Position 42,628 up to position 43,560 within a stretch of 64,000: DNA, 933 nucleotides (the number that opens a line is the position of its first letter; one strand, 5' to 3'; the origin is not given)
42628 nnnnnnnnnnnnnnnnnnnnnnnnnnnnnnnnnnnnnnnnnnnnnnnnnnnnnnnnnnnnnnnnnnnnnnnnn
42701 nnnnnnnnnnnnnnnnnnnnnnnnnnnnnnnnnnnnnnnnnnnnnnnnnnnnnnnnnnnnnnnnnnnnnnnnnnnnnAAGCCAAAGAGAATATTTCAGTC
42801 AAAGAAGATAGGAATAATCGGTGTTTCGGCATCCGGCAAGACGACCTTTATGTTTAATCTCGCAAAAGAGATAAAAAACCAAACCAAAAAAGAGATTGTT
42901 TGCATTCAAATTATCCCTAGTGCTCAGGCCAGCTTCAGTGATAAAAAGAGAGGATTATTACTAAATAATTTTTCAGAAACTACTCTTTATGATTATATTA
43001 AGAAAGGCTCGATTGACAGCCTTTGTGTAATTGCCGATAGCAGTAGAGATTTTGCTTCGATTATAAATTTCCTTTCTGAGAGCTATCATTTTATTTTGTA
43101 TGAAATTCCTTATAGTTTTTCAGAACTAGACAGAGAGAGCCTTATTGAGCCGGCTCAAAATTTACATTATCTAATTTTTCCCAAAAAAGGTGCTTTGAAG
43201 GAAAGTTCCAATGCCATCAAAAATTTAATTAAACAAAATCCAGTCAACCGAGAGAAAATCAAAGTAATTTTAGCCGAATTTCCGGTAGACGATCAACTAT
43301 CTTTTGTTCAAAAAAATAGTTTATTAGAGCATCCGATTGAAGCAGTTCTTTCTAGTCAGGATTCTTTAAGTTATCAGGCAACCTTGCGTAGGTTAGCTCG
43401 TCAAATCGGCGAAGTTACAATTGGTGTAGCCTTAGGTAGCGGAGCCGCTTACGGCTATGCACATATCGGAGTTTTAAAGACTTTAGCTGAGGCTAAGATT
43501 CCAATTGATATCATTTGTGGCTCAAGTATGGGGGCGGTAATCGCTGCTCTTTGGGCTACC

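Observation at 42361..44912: Three-domain cNMP-binding / P-loop / patatin phospholipase fused in one protein and translationally coupled to a secreted DUF3108-like gene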

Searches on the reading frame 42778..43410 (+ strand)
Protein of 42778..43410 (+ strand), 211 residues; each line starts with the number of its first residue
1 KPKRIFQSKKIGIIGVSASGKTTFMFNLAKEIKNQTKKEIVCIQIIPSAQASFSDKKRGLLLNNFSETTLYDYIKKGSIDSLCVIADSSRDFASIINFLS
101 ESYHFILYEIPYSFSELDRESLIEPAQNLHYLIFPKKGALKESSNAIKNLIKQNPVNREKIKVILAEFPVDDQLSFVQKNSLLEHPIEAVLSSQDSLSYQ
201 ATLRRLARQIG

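Call 19: search_protein_families(library=pfam, alignment_id=A3, max_evalue=1)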
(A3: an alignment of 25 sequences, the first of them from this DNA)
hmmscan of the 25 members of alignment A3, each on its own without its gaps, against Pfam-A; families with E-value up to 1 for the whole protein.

A. member 1, seq(211 aa): 18 families
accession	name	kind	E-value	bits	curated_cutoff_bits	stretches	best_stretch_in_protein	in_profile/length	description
PF19842.5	YqeC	-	0.0014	19.3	27.6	1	18-41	6-29/145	YqeC protein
PF19975.5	DO-GTPase1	-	0.0033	17.2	27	1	13-69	2-56/271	Double-GTPase 1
PF13173.12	AAA_14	-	0.0059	17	27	1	9-68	3-57/129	AAA domain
PF00005.33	ABC_tran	-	0.016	16.3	25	1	6-38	9-40/137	ABC transporter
PF19993.5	DO-GTPase2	-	0.023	14.8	27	1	11-34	3-26/226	Double-GTPase 2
PF00485.24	PRK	-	0.024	14.9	22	1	11-41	2-34/196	Phosphoribulokinase / Uridine kinase family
PF04665.18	Pox_A32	-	0.039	13.9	22.8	1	10-40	15-44/242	Poxvirus A32 protein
PF03205.20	MobB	-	0.055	13.8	26.6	1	11-36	2-27/133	Molybdopterin guanine dinucleotide synthesis protein B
PF20720.3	nSTAND3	-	0.061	13.5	27.2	1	10-63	19-72/155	Novel STAND NTPase 3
PF13614.12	AAA_31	-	0.072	13.5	27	1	19-82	13-72/177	AAA domain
PF21445.3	ADDB_N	-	0.073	12.7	26.6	1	13-56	2-44/290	ADDB, N-terminal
PF13238.12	AAA_18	-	0.12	13.3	29.4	1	11-67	1-44/128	AAA domain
PF04317.18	DUF463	-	0.12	11.8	25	1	10-39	2-31/443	YcjX-like family, DUF463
PF00448.28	SRP54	-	0.14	12.2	22.7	1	11-41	4-34/196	SRP54-type protein, GTPase domain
PF10412.15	TrwB_AAD_bind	-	0.16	11.3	20.5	1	8-65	15-71/387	Type IV secretion-system coupling protein DNA-binding domain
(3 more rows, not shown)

B. families by the number of members that match (of 25 scanned): 61 families (the first 25 are shown)
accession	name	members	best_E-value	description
PF13173.12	AAA_14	15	0.0002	AAA domain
PF13614.12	AAA_31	13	2.2e-06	AAA domain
PF19993.5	DO-GTPase2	11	0.00078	Double-GTPase 2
PF01656.29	CbiA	10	1.7e-06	CobQ/CobB/MinD/ParA nucleotide binding domain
PF19975.5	DO-GTPase1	10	0.002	Double-GTPase 1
PF03308.22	MeaB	8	0.0042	Methylmalonyl Co-A mutase-associated GTPase MeaB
PF13401.12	AAA_22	7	0.0011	AAA domain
PF00448.28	SRP54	6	0.00038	SRP54-type protein, GTPase domain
PF00005.33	ABC_tran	6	0.00041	ABC transporter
PF04665.18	Pox_A32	6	0.001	Poxvirus A32 protein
PF20720.3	nSTAND3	6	0.0013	Novel STAND NTPase 3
PF19842.5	YqeC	5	0.0014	YqeC protein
PF05729.18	NACHT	5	0.0017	NACHT domain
PF00910.28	RNA_helicase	5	0.0067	RNA helicase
PF08477.19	Roc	5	0.013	Ras of Complex, Roc, domain of DAPkinase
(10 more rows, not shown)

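Call 20: search_solved_structures(query=A3, max_evalue=10, show_alignments=3)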
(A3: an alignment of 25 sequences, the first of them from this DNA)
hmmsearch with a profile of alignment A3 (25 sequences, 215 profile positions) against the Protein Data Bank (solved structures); distinct sequences matched with E-value up to 10: 18.
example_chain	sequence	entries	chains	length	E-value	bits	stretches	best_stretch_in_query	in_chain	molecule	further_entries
3ea0_A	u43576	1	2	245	6.9e-05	25.8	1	94-200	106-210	ATPase, ParA family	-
4v02_A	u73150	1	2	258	0.018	17.9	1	104-197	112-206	SITE-DETERMINING PROTEIN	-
4v03_A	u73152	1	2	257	0.022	17.6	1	104-197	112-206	SITE-DETERMINING PROTEIN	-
1ion_A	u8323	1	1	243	0.024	17.5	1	13-140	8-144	PROBABLE CELL DIVISION INHIBITOR MIND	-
4hi0_E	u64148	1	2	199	0.49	13.2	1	10-53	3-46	Urease accessory protein UreG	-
3vib_A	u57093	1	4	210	0.65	12.8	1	132-195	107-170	MtrR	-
1g3q_A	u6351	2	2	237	0.66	12.8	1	13-133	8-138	CELL DIVISION INHIBITOR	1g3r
6of0_A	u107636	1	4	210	0.66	12.8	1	132-195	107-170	HTH-type transcriptional regulator MtrR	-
7jnp_A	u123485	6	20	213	0.66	12.8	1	132-195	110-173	HTH-type transcriptional regulator MtrR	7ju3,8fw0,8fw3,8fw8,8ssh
4c7o_A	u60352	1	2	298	0.79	12.5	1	14-46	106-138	SIGNAL RECOGNITION PARTICLE PROTEIN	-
7o9g_A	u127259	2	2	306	0.83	12.5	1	14-46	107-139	Signal recognition particle protein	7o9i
5gaf_i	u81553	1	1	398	0.96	12.3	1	14-46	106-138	Signal recognition particle protein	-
2xxa_A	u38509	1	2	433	1.1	12.1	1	14-46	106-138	SIGNAL RECOGNITION PARTICLE PROTEIN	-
2j28_9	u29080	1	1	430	1.1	12.1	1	14-46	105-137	Signal recognition particle protein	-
1t3g_A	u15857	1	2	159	1.2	12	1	114-192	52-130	X-linked interleukin-1 receptor accessory protein-like 1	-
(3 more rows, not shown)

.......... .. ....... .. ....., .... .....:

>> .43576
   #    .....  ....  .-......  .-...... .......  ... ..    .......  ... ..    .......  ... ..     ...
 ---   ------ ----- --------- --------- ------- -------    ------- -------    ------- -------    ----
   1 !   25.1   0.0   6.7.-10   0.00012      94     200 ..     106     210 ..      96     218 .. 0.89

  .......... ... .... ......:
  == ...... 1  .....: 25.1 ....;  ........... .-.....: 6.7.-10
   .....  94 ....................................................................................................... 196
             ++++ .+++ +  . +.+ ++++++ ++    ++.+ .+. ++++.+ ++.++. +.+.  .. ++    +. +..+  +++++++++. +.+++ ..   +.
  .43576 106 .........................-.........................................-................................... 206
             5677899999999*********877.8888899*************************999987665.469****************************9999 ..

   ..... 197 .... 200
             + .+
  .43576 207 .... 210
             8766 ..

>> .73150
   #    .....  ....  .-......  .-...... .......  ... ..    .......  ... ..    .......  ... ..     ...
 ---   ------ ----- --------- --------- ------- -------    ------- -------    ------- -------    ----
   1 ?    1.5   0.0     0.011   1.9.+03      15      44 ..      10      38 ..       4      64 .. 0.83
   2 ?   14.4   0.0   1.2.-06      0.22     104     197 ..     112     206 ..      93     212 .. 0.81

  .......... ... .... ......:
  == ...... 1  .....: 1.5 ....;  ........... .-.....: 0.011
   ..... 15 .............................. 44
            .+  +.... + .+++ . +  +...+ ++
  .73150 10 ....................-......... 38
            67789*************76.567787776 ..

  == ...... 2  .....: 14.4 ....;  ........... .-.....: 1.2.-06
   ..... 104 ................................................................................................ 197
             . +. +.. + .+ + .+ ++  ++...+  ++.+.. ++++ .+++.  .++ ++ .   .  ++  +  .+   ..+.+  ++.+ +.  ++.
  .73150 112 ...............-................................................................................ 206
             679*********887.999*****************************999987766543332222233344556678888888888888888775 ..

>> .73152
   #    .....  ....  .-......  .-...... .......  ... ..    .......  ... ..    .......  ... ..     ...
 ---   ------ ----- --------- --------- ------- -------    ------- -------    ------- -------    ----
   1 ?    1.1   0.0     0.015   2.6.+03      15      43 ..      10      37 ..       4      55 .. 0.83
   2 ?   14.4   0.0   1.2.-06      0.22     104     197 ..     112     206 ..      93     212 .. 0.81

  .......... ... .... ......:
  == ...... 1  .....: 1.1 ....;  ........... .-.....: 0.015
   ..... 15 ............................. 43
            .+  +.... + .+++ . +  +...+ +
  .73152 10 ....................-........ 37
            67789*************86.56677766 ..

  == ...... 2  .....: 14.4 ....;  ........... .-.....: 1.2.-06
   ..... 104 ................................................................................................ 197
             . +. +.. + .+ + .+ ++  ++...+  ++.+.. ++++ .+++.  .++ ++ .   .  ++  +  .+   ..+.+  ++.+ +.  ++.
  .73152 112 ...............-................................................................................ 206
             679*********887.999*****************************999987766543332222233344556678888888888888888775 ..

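Call 30: search_protein_representatives(alignment_id=A3)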
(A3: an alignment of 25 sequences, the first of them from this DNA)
Query: 25 sequences, 215 profile positions. Proteins with E-value up to 0.001 (for the whole library): 346; up to 1e-10: 58; up to 1e-30: 10. The best 150 are listed.
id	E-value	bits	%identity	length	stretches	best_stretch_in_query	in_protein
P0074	7.3e-81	287.3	-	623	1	1-215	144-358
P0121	5.9e-68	245.1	-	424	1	1-215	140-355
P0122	1.8e-57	210.8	-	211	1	10-215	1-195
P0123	3.4e-56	206.6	-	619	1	2-215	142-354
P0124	5.9e-53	196.0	-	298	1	2-156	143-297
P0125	1.9e-43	165.0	-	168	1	25-181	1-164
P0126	2.3e-39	151.6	-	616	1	1-214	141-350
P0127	1.0e-37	146.3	-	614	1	1-214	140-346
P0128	2.9e-36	141.5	-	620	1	1-214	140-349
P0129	3.1e-31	125.1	-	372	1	2-215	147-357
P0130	8.3e-30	120.4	-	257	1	2-100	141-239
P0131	1.0e-28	116.9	-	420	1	2-215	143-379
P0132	1.1e-28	116.7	-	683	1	1-200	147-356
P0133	3.0e-25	105.5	-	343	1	2-198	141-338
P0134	4.0e-25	105.1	-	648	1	3-215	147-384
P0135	3.3e-24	102.1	-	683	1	2-215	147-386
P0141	1.5e-22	96.6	-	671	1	1-215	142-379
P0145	8.8e-21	90.9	-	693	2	2-206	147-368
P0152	6.4e-18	81.5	-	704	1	2-213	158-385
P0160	1.0e-15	74.3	-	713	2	7-204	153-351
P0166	5.8e-13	65.3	-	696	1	7-198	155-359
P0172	1.6e-11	60.6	-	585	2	92-214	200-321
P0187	9.4e-10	54.8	-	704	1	7-187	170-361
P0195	8.2e-09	51.8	-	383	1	8-199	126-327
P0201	2.4e-08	50.3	-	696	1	11-200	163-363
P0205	3.8e-08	49.6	-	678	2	8-156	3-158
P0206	4.6e-08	49.3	-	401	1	6-197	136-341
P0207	5.0e-08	49.2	-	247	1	8-197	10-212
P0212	1.4e-07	47.8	-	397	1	18-196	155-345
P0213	2.4e-07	47.0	-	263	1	11-188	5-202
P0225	7.2e-07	45.4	-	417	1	18-197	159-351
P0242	2.8e-06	43.5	-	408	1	10-199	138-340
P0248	4.1e-06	42.9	-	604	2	95-201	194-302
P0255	5.5e-06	42.5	-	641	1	17-192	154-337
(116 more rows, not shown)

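Call 31: search_protein_families(library=pfam, proteins=[P0132, P0135, P0141, P0145, P0152, P0160, P0166, P0187, P0201, P0255], max_evalue=0.001)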
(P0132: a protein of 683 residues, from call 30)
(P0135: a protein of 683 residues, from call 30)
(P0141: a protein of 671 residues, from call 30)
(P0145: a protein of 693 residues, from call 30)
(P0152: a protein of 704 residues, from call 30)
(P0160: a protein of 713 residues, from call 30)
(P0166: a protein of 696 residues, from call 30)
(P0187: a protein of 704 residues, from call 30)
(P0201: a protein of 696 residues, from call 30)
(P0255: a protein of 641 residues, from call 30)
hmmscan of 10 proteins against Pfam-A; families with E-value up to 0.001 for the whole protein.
P0132 (683 aa): 5 families
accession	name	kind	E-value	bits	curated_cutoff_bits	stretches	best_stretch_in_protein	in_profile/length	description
PF01734.28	Patatin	-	4e-27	96.1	27.7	1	397-557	2-190/191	Patatin-like phospholipase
PF00027.35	cNMP_binding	-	6.1e-23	81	27.5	1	39-125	2-88/89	Cyclic nucleotide-binding domain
PF13614.12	AAA_31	-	3.4e-07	30.8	27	1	155-320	2-174/177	AAA domain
PF10609.15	ParA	-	4.6e-06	26.7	27.1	1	155-227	4-76/246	NUBPL iron-transfer P-loop NTPase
PF01656.29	CbiA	-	3.1e-05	24.4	25.4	1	158-357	2-115/125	CobQ/CobB/MinD/ParA nucleotide binding domain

P0135 (683 aa): 4 families
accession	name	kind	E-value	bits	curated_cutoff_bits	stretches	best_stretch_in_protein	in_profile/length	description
PF01734.28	Patatin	-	5.4e-33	115.2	27.7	1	392-554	1-190/191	Patatin-like phospholipase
PF00027.35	cNMP_binding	-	1.6e-20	73.3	27.5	1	38-123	2-87/89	Cyclic nucleotide-binding domain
PF13614.12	AAA_31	-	1.5e-07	31.9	27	1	154-321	2-175/177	AAA domain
PF01656.29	CbiA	-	0.00018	21.9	25.4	1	162-341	7-96/125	CobQ/CobB/MinD/ParA nucleotide binding domain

P0141 (671 aa): 2 families
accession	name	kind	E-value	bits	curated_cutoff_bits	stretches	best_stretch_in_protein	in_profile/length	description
PF01734.28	Patatin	-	8e-29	101.6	27.7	1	385-546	1-190/191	Patatin-like phospholipase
PF00027.35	cNMP_binding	-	1.8e-19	69.9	27.5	1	34-119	2-87/89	Cyclic nucleotide-binding domain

P0145 (693 aa): 3 families
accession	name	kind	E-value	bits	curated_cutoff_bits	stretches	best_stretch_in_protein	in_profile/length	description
PF01734.28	Patatin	-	5.1e-31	108.8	27.7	1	403-564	1-190/191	Patatin-like phospholipase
PF00027.35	cNMP_binding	-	5.6e-21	74.8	27.5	1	38-123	2-87/89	Cyclic nucleotide-binding domain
PF13614.12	AAA_31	-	2.1e-05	25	27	1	154-293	2-143/177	AAA domain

P0152 (704 aa): 2 families
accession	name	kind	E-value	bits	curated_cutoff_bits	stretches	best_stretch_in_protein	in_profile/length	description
PF01734.28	Patatin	-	2.2e-30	106.8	27.7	1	409-569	1-187/191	Patatin-like phospholipase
PF00027.35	cNMP_binding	-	1.6e-15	57.2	27.5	1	40-135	2-88/89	Cyclic nucleotide-binding domain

P0160 (713 aa): 3 families
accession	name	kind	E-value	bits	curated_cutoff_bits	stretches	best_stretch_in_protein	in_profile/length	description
PF01734.28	Patatin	-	9.7e-29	101.4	27.7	1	388-584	1-190/191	Patatin-like phospholipase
PF00027.35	cNMP_binding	-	9.1e-18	64.5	27.5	1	39-125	2-88/89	Cyclic nucleotide-binding domain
PF13614.12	AAA_31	-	0.00027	21.4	27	0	155-285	2-149/177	AAA domain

P0166 (696 aa): 3 families
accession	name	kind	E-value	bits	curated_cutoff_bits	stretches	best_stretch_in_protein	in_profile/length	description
PF01734.28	Patatin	-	8e-34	118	27.7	1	400-565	1-190/191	Patatin-like phospholipase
PF00027.35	cNMP_binding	-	5.5e-22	78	27.5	1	43-128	3-88/89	Cyclic nucleotide-binding domain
PF13614.12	AAA_31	-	2.1e-07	31.5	27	1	157-296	2-145/177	AAA domain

P0187 (704 aa): 2 families
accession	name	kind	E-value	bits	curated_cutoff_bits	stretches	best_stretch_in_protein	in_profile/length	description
PF01734.28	Patatin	-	2.4e-28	100.1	27.7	1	411-571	1-189/191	Patatin-like phospholipase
PF00027.35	cNMP_binding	-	5.5e-23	81.2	27.5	1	53-139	2-89/89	Cyclic nucleotide-binding domain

P0201 (696 aa): 2 families
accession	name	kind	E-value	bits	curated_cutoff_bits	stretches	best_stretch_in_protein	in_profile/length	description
PF01734.28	Patatin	-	4.5e-31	109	27.7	1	403-564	2-190/191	Patatin-like phospholipase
PF00027.35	cNMP_binding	-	3.4e-23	81.9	27.5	1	46-132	2-89/89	Cyclic nucleotide-binding domain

P0255 (641 aa): 2 families
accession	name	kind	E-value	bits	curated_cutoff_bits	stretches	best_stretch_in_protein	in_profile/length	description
PF01734.28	Patatin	-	1.1e-29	104.5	27.7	1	385-546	2-190/191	Patatin-like phospholipase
PF00027.35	cNMP_binding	-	1e-19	70.7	27.5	1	34-117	2-89/89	Cyclic nucleotide-binding domain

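Call 32: search_protein_families(library=pfam, proteins=[P0195, P0206, P0212, P0225, P0242, P0207, P0213, P0172, P0248, P0205], max_evalue=0.001)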
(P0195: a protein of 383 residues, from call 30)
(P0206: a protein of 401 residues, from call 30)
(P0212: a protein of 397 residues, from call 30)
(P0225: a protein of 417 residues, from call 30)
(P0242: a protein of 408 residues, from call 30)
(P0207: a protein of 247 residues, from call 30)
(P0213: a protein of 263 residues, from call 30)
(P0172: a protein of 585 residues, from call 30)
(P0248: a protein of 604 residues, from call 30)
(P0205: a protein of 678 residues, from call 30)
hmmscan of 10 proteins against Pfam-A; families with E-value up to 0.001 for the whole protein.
P0195 (383 aa): 5 families
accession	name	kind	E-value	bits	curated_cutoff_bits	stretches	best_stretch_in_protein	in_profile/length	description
PF13614.12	AAA_31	-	3.6e-15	56.8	27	1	127-274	2-155/177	AAA domain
PF01656.29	CbiA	-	6.5e-13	49.2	25.4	1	129-331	1-117/125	CobQ/CobB/MinD/ParA nucleotide binding domain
PF10609.15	ParA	-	1.1e-08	35.2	27.1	1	127-182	4-58/246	NUBPL iron-transfer P-loop NTPase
PF00142.24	Fer4_NifH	-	8.4e-06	25.9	25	1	129-217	3-91/271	4Fe-4S iron sulfur cluster binding proteins, NifH/frxC family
PF06564.18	CBP_BcsQ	-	0.00048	20.2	21.3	0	128-306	3-177/234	Cellulose biosynthesis protein BcsQ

P0206 (401 aa): 6 families
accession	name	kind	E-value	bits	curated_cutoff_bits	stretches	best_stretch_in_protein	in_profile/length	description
PF01656.29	CbiA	-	1.2e-10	41.9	25.4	1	141-342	1-112/125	CobQ/CobB/MinD/ParA nucleotide binding domain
PF13614.12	AAA_31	-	3.6e-10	40.5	27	1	139-291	2-156/177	AAA domain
PF10609.15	ParA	-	3.9e-09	36.7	27.1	1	139-209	4-75/246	NUBPL iron-transfer P-loop NTPase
PF00072.30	Response_reg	-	1e-08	35.8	30.2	1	13-123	1-111/111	Response regulator receiver domain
PF00142.24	Fer4_NifH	-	2.6e-06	27.6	25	0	281-378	147-246/271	4Fe-4S iron sulfur cluster binding proteins, NifH/frxC family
PF02374.21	ArsA_ATPase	-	3.4e-05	23.7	24.3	1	143-174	5-35/305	Anion-transporting ATPase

P0212 (397 aa): 5 families
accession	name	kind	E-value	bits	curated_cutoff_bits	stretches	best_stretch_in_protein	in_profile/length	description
PF13614.12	AAA_31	-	1.6e-13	51.4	27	1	146-295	3-155/177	AAA domain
PF10609.15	ParA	-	1.5e-11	44.6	27.1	1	146-310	5-166/246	NUBPL iron-transfer P-loop NTPase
PF01656.29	CbiA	-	4.5e-10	40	25.4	1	147-350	1-115/125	CobQ/CobB/MinD/ParA nucleotide binding domain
PF00072.30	Response_reg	-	5.8e-10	39.8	30.2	1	19-115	14-109/111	Response regulator receiver domain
PF09140.17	MipZ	-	4.8e-05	23.2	20.7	1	146-284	2-126/262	ATPase MipZ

P0225 (417 aa): 5 families
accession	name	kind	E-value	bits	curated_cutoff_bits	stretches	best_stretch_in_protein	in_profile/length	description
PF13614.12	AAA_31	-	7.9e-09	36.1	27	1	149-307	2-163/177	AAA domain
PF10609.15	ParA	-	3.5e-06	27.1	27.1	1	150-308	5-160/246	NUBPL iron-transfer P-loop NTPase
PF01656.29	CbiA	-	8.8e-06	26.1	25.4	1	152-353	2-113/125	CobQ/CobB/MinD/ParA nucleotide binding domain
PF09140.17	MipZ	-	3.9e-05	23.5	20.7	1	156-286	8-124/262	ATPase MipZ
PF16968.11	TadZ_N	-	0.00059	20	26.4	0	78-104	78-104/133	Pilus assembly protein TadZ N-terminal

P0242 (408 aa): 5 families
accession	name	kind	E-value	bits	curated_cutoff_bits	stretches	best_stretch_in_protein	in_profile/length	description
PF00072.30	Response_reg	-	6.3e-10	39.7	30.2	1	8-118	2-110/111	Response regulator receiver domain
PF06564.18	CBP_BcsQ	-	2e-08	34.5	21.3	1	138-285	3-151/234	Cellulose biosynthesis protein BcsQ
PF13614.12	AAA_31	-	7.7e-06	26.4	27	1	137-294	2-165/177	AAA domain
PF01656.29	CbiA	-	7.9e-05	23.1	25.4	1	140-338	2-111/125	CobQ/CobB/MinD/ParA nucleotide binding domain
PF10609.15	ParA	-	0.00087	19.2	27.1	0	138-177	5-43/246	NUBPL iron-transfer P-loop NTPase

P0207 (247 aa): 5 families
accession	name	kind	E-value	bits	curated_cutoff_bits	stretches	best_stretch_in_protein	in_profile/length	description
PF10609.15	ParA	-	2e-13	50.8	27.1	1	11-176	4-166/246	NUBPL iron-transfer P-loop NTPase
PF01656.29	CbiA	-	2.1e-13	50.8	25.4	1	13-226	1-125/125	CobQ/CobB/MinD/ParA nucleotide binding domain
PF13614.12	AAA_31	-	1.1e-12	48.6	27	1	11-173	2-167/177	AAA domain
PF09140.17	MipZ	-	2.5e-05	24.2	20.7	1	13-133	3-109/262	ATPase MipZ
PF00142.24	Fer4_NifH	-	0.00012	22.1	25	1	14-76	3-64/271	4Fe-4S iron sulfur cluster binding proteins, NifH/frxC family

P0213 (263 aa): 7 families
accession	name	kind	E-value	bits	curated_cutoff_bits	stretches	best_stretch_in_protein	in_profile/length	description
PF13614.12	AAA_31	-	6.7e-48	163.4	27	1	4-174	3-173/177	AAA domain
PF01656.29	CbiA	-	1.2e-20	74.1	25.4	1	5-228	1-124/125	CobQ/CobB/MinD/ParA nucleotide binding domain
PF06564.18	CBP_BcsQ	-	7.3e-17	62.1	21.3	1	5-247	4-231/234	Cellulose biosynthesis protein BcsQ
PF10609.15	ParA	-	3.2e-11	43.6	27.1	1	3-249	4-245/246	NUBPL iron-transfer P-loop NTPase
PF02374.21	ArsA_ATPase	-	1.1e-09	38.4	24.3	1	10-128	8-134/305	Anion-transporting ATPase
PF09140.17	MipZ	-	9.4e-09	35.4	20.7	1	4-145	2-126/262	ATPase MipZ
PF00142.24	Fer4_NifH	-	1.1e-07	32.1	25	0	108-252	106-247/271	4Fe-4S iron sulfur cluster binding proteins, NifH/frxC family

P0172 (585 aa): 2 families
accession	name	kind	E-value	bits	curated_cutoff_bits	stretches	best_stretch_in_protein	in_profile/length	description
PF01734.28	Patatin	-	2.8e-31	109.6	27.7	1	328-487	1-187/191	Patatin-like phospholipase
PF00027.35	cNMP_binding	-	9.2e-16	58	27.5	1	41-129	2-87/89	Cyclic nucleotide-binding domain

P0248 (604 aa): 3 families
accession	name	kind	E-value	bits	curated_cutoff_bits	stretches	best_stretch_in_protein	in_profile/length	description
PF01734.28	Patatin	-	1.3e-17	65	27.7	1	342-449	1-118/191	Patatin-like phospholipase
PF00027.35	cNMP_binding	-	8.1e-09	35.8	27.5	1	4-60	31-87/89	Cyclic nucleotide-binding domain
PF06564.18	CBP_BcsQ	-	5.5e-05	23.2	21.3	1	193-263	103-173/234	Cellulose biosynthesis protein BcsQ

P0205 (678 aa): 4 families
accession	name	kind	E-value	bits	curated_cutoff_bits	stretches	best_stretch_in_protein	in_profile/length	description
PF00437.27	T2SSE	-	1.4e-61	208.7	24.9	1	327-603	4-275/370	Type II/IV secretion system protein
PF01656.29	CbiA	-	5.5e-05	23.6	25.4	0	16-124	11-54/125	CobQ/CobB/MinD/ParA nucleotide binding domain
PF01580.24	FtsK_SpoIIIE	-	0.00064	19.7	24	0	422-474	10-59/221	FtsK/SpoIIIE family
PF00142.24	Fer4_NifH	-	0.00072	19.6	25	0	168-235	185-251/271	4Fe-4S iron sulfur cluster binding proteins, NifH/frxC family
